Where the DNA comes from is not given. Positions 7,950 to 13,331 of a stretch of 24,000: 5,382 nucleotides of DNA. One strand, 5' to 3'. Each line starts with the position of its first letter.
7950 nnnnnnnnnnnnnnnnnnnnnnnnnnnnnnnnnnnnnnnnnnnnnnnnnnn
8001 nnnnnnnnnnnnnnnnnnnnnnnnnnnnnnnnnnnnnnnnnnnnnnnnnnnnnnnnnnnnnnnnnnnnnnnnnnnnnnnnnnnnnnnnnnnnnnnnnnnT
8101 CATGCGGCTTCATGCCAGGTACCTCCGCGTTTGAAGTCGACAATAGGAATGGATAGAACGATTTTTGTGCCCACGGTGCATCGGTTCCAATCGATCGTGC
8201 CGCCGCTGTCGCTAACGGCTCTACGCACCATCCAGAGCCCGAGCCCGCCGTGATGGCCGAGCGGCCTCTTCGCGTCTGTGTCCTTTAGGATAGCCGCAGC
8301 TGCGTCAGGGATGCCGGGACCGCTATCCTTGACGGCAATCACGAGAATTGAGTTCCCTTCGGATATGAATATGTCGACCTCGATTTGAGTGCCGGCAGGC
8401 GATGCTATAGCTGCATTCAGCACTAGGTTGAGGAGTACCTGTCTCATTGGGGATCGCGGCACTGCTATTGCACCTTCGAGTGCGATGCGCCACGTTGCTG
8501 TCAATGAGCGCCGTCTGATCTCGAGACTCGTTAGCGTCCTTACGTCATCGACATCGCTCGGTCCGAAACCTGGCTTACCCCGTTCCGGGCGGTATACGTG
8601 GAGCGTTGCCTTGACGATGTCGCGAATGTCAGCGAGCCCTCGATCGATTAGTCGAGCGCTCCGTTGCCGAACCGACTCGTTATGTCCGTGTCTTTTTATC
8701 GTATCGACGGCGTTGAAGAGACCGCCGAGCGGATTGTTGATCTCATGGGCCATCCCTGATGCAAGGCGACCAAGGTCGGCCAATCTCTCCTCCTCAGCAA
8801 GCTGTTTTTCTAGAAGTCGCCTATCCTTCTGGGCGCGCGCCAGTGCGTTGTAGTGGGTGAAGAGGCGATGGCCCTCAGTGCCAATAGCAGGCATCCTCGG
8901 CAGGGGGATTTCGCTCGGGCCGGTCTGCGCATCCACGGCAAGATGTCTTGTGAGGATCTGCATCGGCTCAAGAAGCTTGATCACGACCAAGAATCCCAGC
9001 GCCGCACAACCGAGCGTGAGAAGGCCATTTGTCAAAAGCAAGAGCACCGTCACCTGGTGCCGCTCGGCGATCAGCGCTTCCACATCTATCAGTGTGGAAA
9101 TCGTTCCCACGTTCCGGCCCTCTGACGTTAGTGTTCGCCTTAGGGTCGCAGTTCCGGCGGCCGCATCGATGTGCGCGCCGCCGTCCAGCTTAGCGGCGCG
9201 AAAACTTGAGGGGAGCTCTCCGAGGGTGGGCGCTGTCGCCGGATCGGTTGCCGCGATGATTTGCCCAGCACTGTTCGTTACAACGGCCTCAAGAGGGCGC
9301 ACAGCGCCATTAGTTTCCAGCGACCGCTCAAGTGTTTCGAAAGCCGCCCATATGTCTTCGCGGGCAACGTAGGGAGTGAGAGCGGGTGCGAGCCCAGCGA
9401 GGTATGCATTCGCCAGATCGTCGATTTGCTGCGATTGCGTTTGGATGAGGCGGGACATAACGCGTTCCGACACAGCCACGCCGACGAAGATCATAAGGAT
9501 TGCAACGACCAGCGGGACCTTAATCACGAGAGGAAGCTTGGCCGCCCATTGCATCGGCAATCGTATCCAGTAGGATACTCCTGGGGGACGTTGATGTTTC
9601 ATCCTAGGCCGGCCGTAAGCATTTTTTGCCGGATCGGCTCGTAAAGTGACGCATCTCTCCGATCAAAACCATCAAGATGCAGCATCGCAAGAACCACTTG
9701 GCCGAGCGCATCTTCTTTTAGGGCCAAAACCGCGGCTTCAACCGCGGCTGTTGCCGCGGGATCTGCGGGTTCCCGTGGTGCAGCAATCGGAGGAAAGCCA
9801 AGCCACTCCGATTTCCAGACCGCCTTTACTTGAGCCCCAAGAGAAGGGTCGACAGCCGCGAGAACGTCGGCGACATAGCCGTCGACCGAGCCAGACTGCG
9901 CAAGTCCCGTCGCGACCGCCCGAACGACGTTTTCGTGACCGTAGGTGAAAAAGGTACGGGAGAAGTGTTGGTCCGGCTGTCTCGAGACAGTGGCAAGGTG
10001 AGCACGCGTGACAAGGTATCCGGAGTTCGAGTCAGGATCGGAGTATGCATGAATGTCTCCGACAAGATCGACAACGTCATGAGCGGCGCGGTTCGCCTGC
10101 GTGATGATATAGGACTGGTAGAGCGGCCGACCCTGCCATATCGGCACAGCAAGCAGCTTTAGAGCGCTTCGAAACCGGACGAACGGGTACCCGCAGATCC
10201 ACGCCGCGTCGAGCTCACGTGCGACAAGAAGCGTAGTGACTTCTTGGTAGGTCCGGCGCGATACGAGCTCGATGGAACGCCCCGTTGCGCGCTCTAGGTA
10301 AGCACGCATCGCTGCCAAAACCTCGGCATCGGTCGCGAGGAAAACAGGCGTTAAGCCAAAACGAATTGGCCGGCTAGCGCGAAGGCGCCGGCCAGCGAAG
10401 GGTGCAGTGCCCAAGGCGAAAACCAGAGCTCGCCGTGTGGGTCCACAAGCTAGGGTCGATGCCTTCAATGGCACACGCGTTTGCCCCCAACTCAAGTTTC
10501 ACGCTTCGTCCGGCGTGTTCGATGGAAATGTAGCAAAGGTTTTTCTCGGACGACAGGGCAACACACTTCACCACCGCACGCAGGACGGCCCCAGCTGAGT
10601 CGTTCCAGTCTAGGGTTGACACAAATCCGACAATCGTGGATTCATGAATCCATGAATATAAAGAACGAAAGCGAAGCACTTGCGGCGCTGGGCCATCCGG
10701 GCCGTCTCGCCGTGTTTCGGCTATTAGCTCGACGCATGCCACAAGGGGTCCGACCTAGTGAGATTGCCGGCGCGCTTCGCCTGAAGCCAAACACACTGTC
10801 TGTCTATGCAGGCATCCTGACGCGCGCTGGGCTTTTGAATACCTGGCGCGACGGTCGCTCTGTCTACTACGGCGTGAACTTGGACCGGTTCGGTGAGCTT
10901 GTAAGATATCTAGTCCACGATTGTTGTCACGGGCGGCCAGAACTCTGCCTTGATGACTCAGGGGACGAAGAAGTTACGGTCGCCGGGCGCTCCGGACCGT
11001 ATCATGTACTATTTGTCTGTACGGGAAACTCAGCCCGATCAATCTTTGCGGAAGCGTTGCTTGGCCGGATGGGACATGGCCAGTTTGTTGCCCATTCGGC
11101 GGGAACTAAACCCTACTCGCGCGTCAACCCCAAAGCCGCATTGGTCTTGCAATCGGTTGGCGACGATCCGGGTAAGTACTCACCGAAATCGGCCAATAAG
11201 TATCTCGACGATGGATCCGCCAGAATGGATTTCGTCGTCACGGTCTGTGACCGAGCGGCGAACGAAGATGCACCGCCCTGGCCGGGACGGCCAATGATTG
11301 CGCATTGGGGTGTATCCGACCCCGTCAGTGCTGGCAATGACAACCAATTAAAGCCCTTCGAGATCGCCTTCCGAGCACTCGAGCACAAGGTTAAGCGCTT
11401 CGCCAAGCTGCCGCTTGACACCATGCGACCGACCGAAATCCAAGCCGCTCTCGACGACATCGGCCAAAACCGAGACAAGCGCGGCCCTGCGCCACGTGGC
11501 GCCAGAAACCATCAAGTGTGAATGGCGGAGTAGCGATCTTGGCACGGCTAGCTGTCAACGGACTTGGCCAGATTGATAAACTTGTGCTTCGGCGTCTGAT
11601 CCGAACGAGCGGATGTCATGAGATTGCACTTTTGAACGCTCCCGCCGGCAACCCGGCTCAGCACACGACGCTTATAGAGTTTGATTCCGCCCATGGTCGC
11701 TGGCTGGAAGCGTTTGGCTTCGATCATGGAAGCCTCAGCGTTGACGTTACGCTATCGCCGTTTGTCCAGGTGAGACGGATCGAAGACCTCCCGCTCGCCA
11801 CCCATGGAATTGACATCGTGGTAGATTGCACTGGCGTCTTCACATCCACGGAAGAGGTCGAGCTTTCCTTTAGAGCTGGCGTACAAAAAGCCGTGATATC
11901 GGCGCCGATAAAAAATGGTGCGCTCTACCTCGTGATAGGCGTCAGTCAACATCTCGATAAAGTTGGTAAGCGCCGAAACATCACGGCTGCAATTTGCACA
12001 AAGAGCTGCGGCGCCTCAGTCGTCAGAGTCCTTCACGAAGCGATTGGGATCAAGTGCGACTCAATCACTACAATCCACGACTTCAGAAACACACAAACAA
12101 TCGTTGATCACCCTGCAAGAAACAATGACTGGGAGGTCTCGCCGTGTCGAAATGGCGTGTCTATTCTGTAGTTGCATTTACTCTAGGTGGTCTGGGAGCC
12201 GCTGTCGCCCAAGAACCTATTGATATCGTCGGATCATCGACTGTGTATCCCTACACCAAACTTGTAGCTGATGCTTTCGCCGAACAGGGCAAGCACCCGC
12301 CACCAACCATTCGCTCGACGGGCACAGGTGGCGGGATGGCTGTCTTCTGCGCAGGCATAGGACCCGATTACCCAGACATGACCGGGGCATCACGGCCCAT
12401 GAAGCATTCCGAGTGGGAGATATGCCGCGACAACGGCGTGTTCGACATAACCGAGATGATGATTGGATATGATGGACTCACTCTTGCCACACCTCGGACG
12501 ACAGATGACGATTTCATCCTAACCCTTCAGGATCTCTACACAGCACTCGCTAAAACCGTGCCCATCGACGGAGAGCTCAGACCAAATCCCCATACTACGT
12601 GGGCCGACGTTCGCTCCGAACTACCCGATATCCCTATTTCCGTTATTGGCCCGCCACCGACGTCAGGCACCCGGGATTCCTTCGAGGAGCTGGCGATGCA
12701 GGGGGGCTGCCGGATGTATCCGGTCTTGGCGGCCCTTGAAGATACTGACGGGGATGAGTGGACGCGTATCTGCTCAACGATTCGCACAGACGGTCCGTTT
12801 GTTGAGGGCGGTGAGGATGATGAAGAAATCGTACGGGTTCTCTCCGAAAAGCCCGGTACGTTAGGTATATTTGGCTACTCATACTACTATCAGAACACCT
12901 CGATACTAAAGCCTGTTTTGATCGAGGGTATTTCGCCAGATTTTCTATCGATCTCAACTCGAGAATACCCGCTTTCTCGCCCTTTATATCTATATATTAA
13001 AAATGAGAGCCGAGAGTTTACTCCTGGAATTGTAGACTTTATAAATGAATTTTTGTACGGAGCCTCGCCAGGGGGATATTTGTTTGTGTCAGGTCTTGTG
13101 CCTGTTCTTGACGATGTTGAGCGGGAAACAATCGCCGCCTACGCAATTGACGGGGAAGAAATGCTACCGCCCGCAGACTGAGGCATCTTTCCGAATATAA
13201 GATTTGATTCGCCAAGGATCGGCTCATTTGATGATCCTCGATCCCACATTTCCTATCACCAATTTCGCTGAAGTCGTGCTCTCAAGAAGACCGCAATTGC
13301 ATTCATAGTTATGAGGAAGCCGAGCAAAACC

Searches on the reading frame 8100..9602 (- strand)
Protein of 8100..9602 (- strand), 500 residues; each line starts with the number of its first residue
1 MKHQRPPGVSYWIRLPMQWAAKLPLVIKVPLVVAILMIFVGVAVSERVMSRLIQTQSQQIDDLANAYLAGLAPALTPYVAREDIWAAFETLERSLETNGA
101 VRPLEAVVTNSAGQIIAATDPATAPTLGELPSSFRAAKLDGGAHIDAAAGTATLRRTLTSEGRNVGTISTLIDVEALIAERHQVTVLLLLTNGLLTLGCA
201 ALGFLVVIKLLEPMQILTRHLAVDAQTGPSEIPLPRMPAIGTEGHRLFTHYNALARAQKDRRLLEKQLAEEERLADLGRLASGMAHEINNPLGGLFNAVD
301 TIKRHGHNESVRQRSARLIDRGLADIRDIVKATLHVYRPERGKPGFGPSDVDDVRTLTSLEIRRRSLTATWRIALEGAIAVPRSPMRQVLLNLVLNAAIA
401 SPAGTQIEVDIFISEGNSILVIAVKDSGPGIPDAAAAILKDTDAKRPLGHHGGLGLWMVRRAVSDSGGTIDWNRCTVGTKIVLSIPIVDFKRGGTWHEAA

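Call 3: search_protein_families(library=pfam, proteins=[window:8100-9602:-])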
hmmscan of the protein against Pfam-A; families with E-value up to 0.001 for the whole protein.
window:8100-9602:- (500 aa): 3 families
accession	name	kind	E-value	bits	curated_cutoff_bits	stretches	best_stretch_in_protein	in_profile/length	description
PF02518.31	HATPase_c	-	2e-13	51.2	26.4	1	385-487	5-109/111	Histidine kinase-, DNA gyrase B-, and HSP90-like ATPase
PF00512.31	HisKA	-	1.2e-06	28.9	26.9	1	277-341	2-65/66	His Kinase A (phospho-acceptor) domain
PF13581.12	HATPase_c_2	-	6.1e-05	23.5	27.4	1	402-483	49-125/127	Histidine kinase-like ATPase domain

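Call 4: search_protein_families(library=ncbifam, proteins=[window:8100-9602:-])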
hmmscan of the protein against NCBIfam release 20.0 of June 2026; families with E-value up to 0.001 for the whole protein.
window:8100-9602:- (500 aa): 51 families (the best 25 are shown)
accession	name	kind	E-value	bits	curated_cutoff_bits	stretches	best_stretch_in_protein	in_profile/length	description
NF008468.0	PRK11360.1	equivalog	6.1e-25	87.6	646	1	260-488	379-609/616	two-component system sensor histidine kinase AtoS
NF007688.0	PRK10364.1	equivalog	2e-19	69.7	479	1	255-487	218-451/460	two-component system sensor histidine kinase ZraS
NF010411.0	PRK13837.1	equivalog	2.7e-17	62.1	647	1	248-487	421-675/828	two-component system VirA-like sensor kinase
NF052574.1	HisKinEspCMyxo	equivalog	3.2e-14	52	1200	1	247-471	387-620/785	serine histidine kinase EspC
NF047466.1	hybrid_RR_LvrB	exception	4.8e-14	52.3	500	1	249-487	124-376/377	hybrid histidine kinase/response regulator LvrB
NF038348.1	T2SS_HK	subfamily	5e-14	51.6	450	2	384-486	470-572/574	histidine kinase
NF058527.1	HistKinChvGCaul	equivalog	5.2e-14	51.9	740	1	270-474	299-515/535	two-component sensor histidine kinase ChvG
NF052573.1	HisKinEspAMyxo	equivalog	1.4e-13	49.8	1400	1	255-471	362-594/755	serine histidine kinase EspA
NF053867.1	SprKinKinDBac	equivalog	1.6e-12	46.6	775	1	261-487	270-497/500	sporulation kinase KinD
NF006800.0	PRK09303.1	equivalog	1.6e-11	43.8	342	1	253-487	133-377/383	histidine kinase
NF047497.1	HK_LIC_12097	equivalog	2.2e-11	43.1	500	1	272-487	145-366/367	LIC_12097 family sensor histidine kinase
NF040750.1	tetrathio_HK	equivalog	6.7e-10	38.1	750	1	253-472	314-538/555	tetrathionate respiration histidine kinase TtrS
NF008312.0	PRK11100.1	equivalog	1.1e-09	37.7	356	1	251-479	236-466/477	two-component system sensor histidine kinase CreC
TIGR02938.1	nifL_nitrog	equivalog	1.2e-09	37.2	242.45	1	256-483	253-490/494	nitrogen fixation negative regulator NifL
NF046020.1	HisKinCckABruc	equivalog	1.7e-09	36.1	1000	1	259-302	462-505/868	cell cycle histidine kinase CckA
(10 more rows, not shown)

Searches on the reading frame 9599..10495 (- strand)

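Call 3: search_protein_families(library=pfam, proteins=[window:9599-10495:-])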
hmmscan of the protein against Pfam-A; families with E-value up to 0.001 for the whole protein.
window:9599-10495:- (298 aa): 1 family
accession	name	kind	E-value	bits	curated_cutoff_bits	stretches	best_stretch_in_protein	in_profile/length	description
PF12974.12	Phosphonate-bd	-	2.8e-43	148.5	27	1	46-285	1-242/242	ABC transporter, phosphonate, periplasmic substrate-binding protein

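Call 4: search_protein_families(library=ncbifam, proteins=[window:9599-10495:-])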
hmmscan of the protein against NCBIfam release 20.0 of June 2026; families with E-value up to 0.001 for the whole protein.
window:9599-10495:- (298 aa): 3 families
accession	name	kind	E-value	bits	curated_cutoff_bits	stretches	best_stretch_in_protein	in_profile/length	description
TIGR01098.1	3A0109s03R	subfamily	1.9e-21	76.7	112.05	1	41-233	30-228/253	phosphate/phosphite/phosphonate ABC transporter substrate-binding protein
TIGR03431.1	PhnD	equivalog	7.6e-20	71.5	261.1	1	45-290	30-281/288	phosphonate ABC transporter substrate-binding protein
TIGR04553.1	ABC_peri_selen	hypoth_equivalog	1.8e-17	63.6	250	1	61-297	20-264/266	putative selenate ABC transporter substrate-binding protein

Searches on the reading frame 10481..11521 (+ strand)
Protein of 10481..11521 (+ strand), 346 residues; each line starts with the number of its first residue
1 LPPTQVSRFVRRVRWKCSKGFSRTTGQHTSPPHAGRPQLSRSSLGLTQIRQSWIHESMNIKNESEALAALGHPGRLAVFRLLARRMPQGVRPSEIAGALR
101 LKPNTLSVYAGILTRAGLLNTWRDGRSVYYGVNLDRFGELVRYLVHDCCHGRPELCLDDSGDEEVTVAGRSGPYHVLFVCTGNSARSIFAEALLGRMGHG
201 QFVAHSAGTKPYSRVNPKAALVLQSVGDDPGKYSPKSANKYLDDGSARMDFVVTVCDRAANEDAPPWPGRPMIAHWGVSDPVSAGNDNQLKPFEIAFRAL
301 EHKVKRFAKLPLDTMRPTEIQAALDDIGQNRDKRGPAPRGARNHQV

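Call 3: search_protein_families(library=pfam, proteins=[window:10481-11521:+])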
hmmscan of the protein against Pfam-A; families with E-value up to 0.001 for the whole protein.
window:10481-11521:+ (346 aa): 1 family
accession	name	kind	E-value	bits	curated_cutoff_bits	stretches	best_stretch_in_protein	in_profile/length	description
PF01451.26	LMWPc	-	9.2e-11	42.6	23.2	1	176-307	1-143/144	Low molecular weight phosphotyrosine protein phosphatase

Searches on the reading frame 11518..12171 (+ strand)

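Call 57: search_protein_families(library=pfam, proteins=[window:11518-12171:+])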
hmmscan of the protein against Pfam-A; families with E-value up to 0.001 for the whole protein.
window:11518-12171:+ (217 aa): 2 families
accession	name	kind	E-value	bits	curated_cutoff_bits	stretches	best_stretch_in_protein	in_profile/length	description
PF00044.30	Gp_dh_N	-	3.4e-18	66.2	31.7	1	10-110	2-100/101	Glyceraldehyde 3-phosphate dehydrogenase, NAD binding domain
PF02800.25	Gp_dh_C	-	2.1e-06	27.8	24.4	1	166-207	2-42/158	Glyceraldehyde 3-phosphate dehydrogenase, C-terminal domain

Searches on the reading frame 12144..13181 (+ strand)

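Call 57: search_protein_families(library=pfam, proteins=[window:12144-13181:+])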
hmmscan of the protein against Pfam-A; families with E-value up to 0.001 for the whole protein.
window:12144-13181:+ (345 aa): 1 family
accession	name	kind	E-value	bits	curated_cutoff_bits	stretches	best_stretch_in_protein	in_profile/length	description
PF12849.12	PBP_like_2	-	1.4e-33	117.3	27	1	22-304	8-264/267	PBP superfamily domain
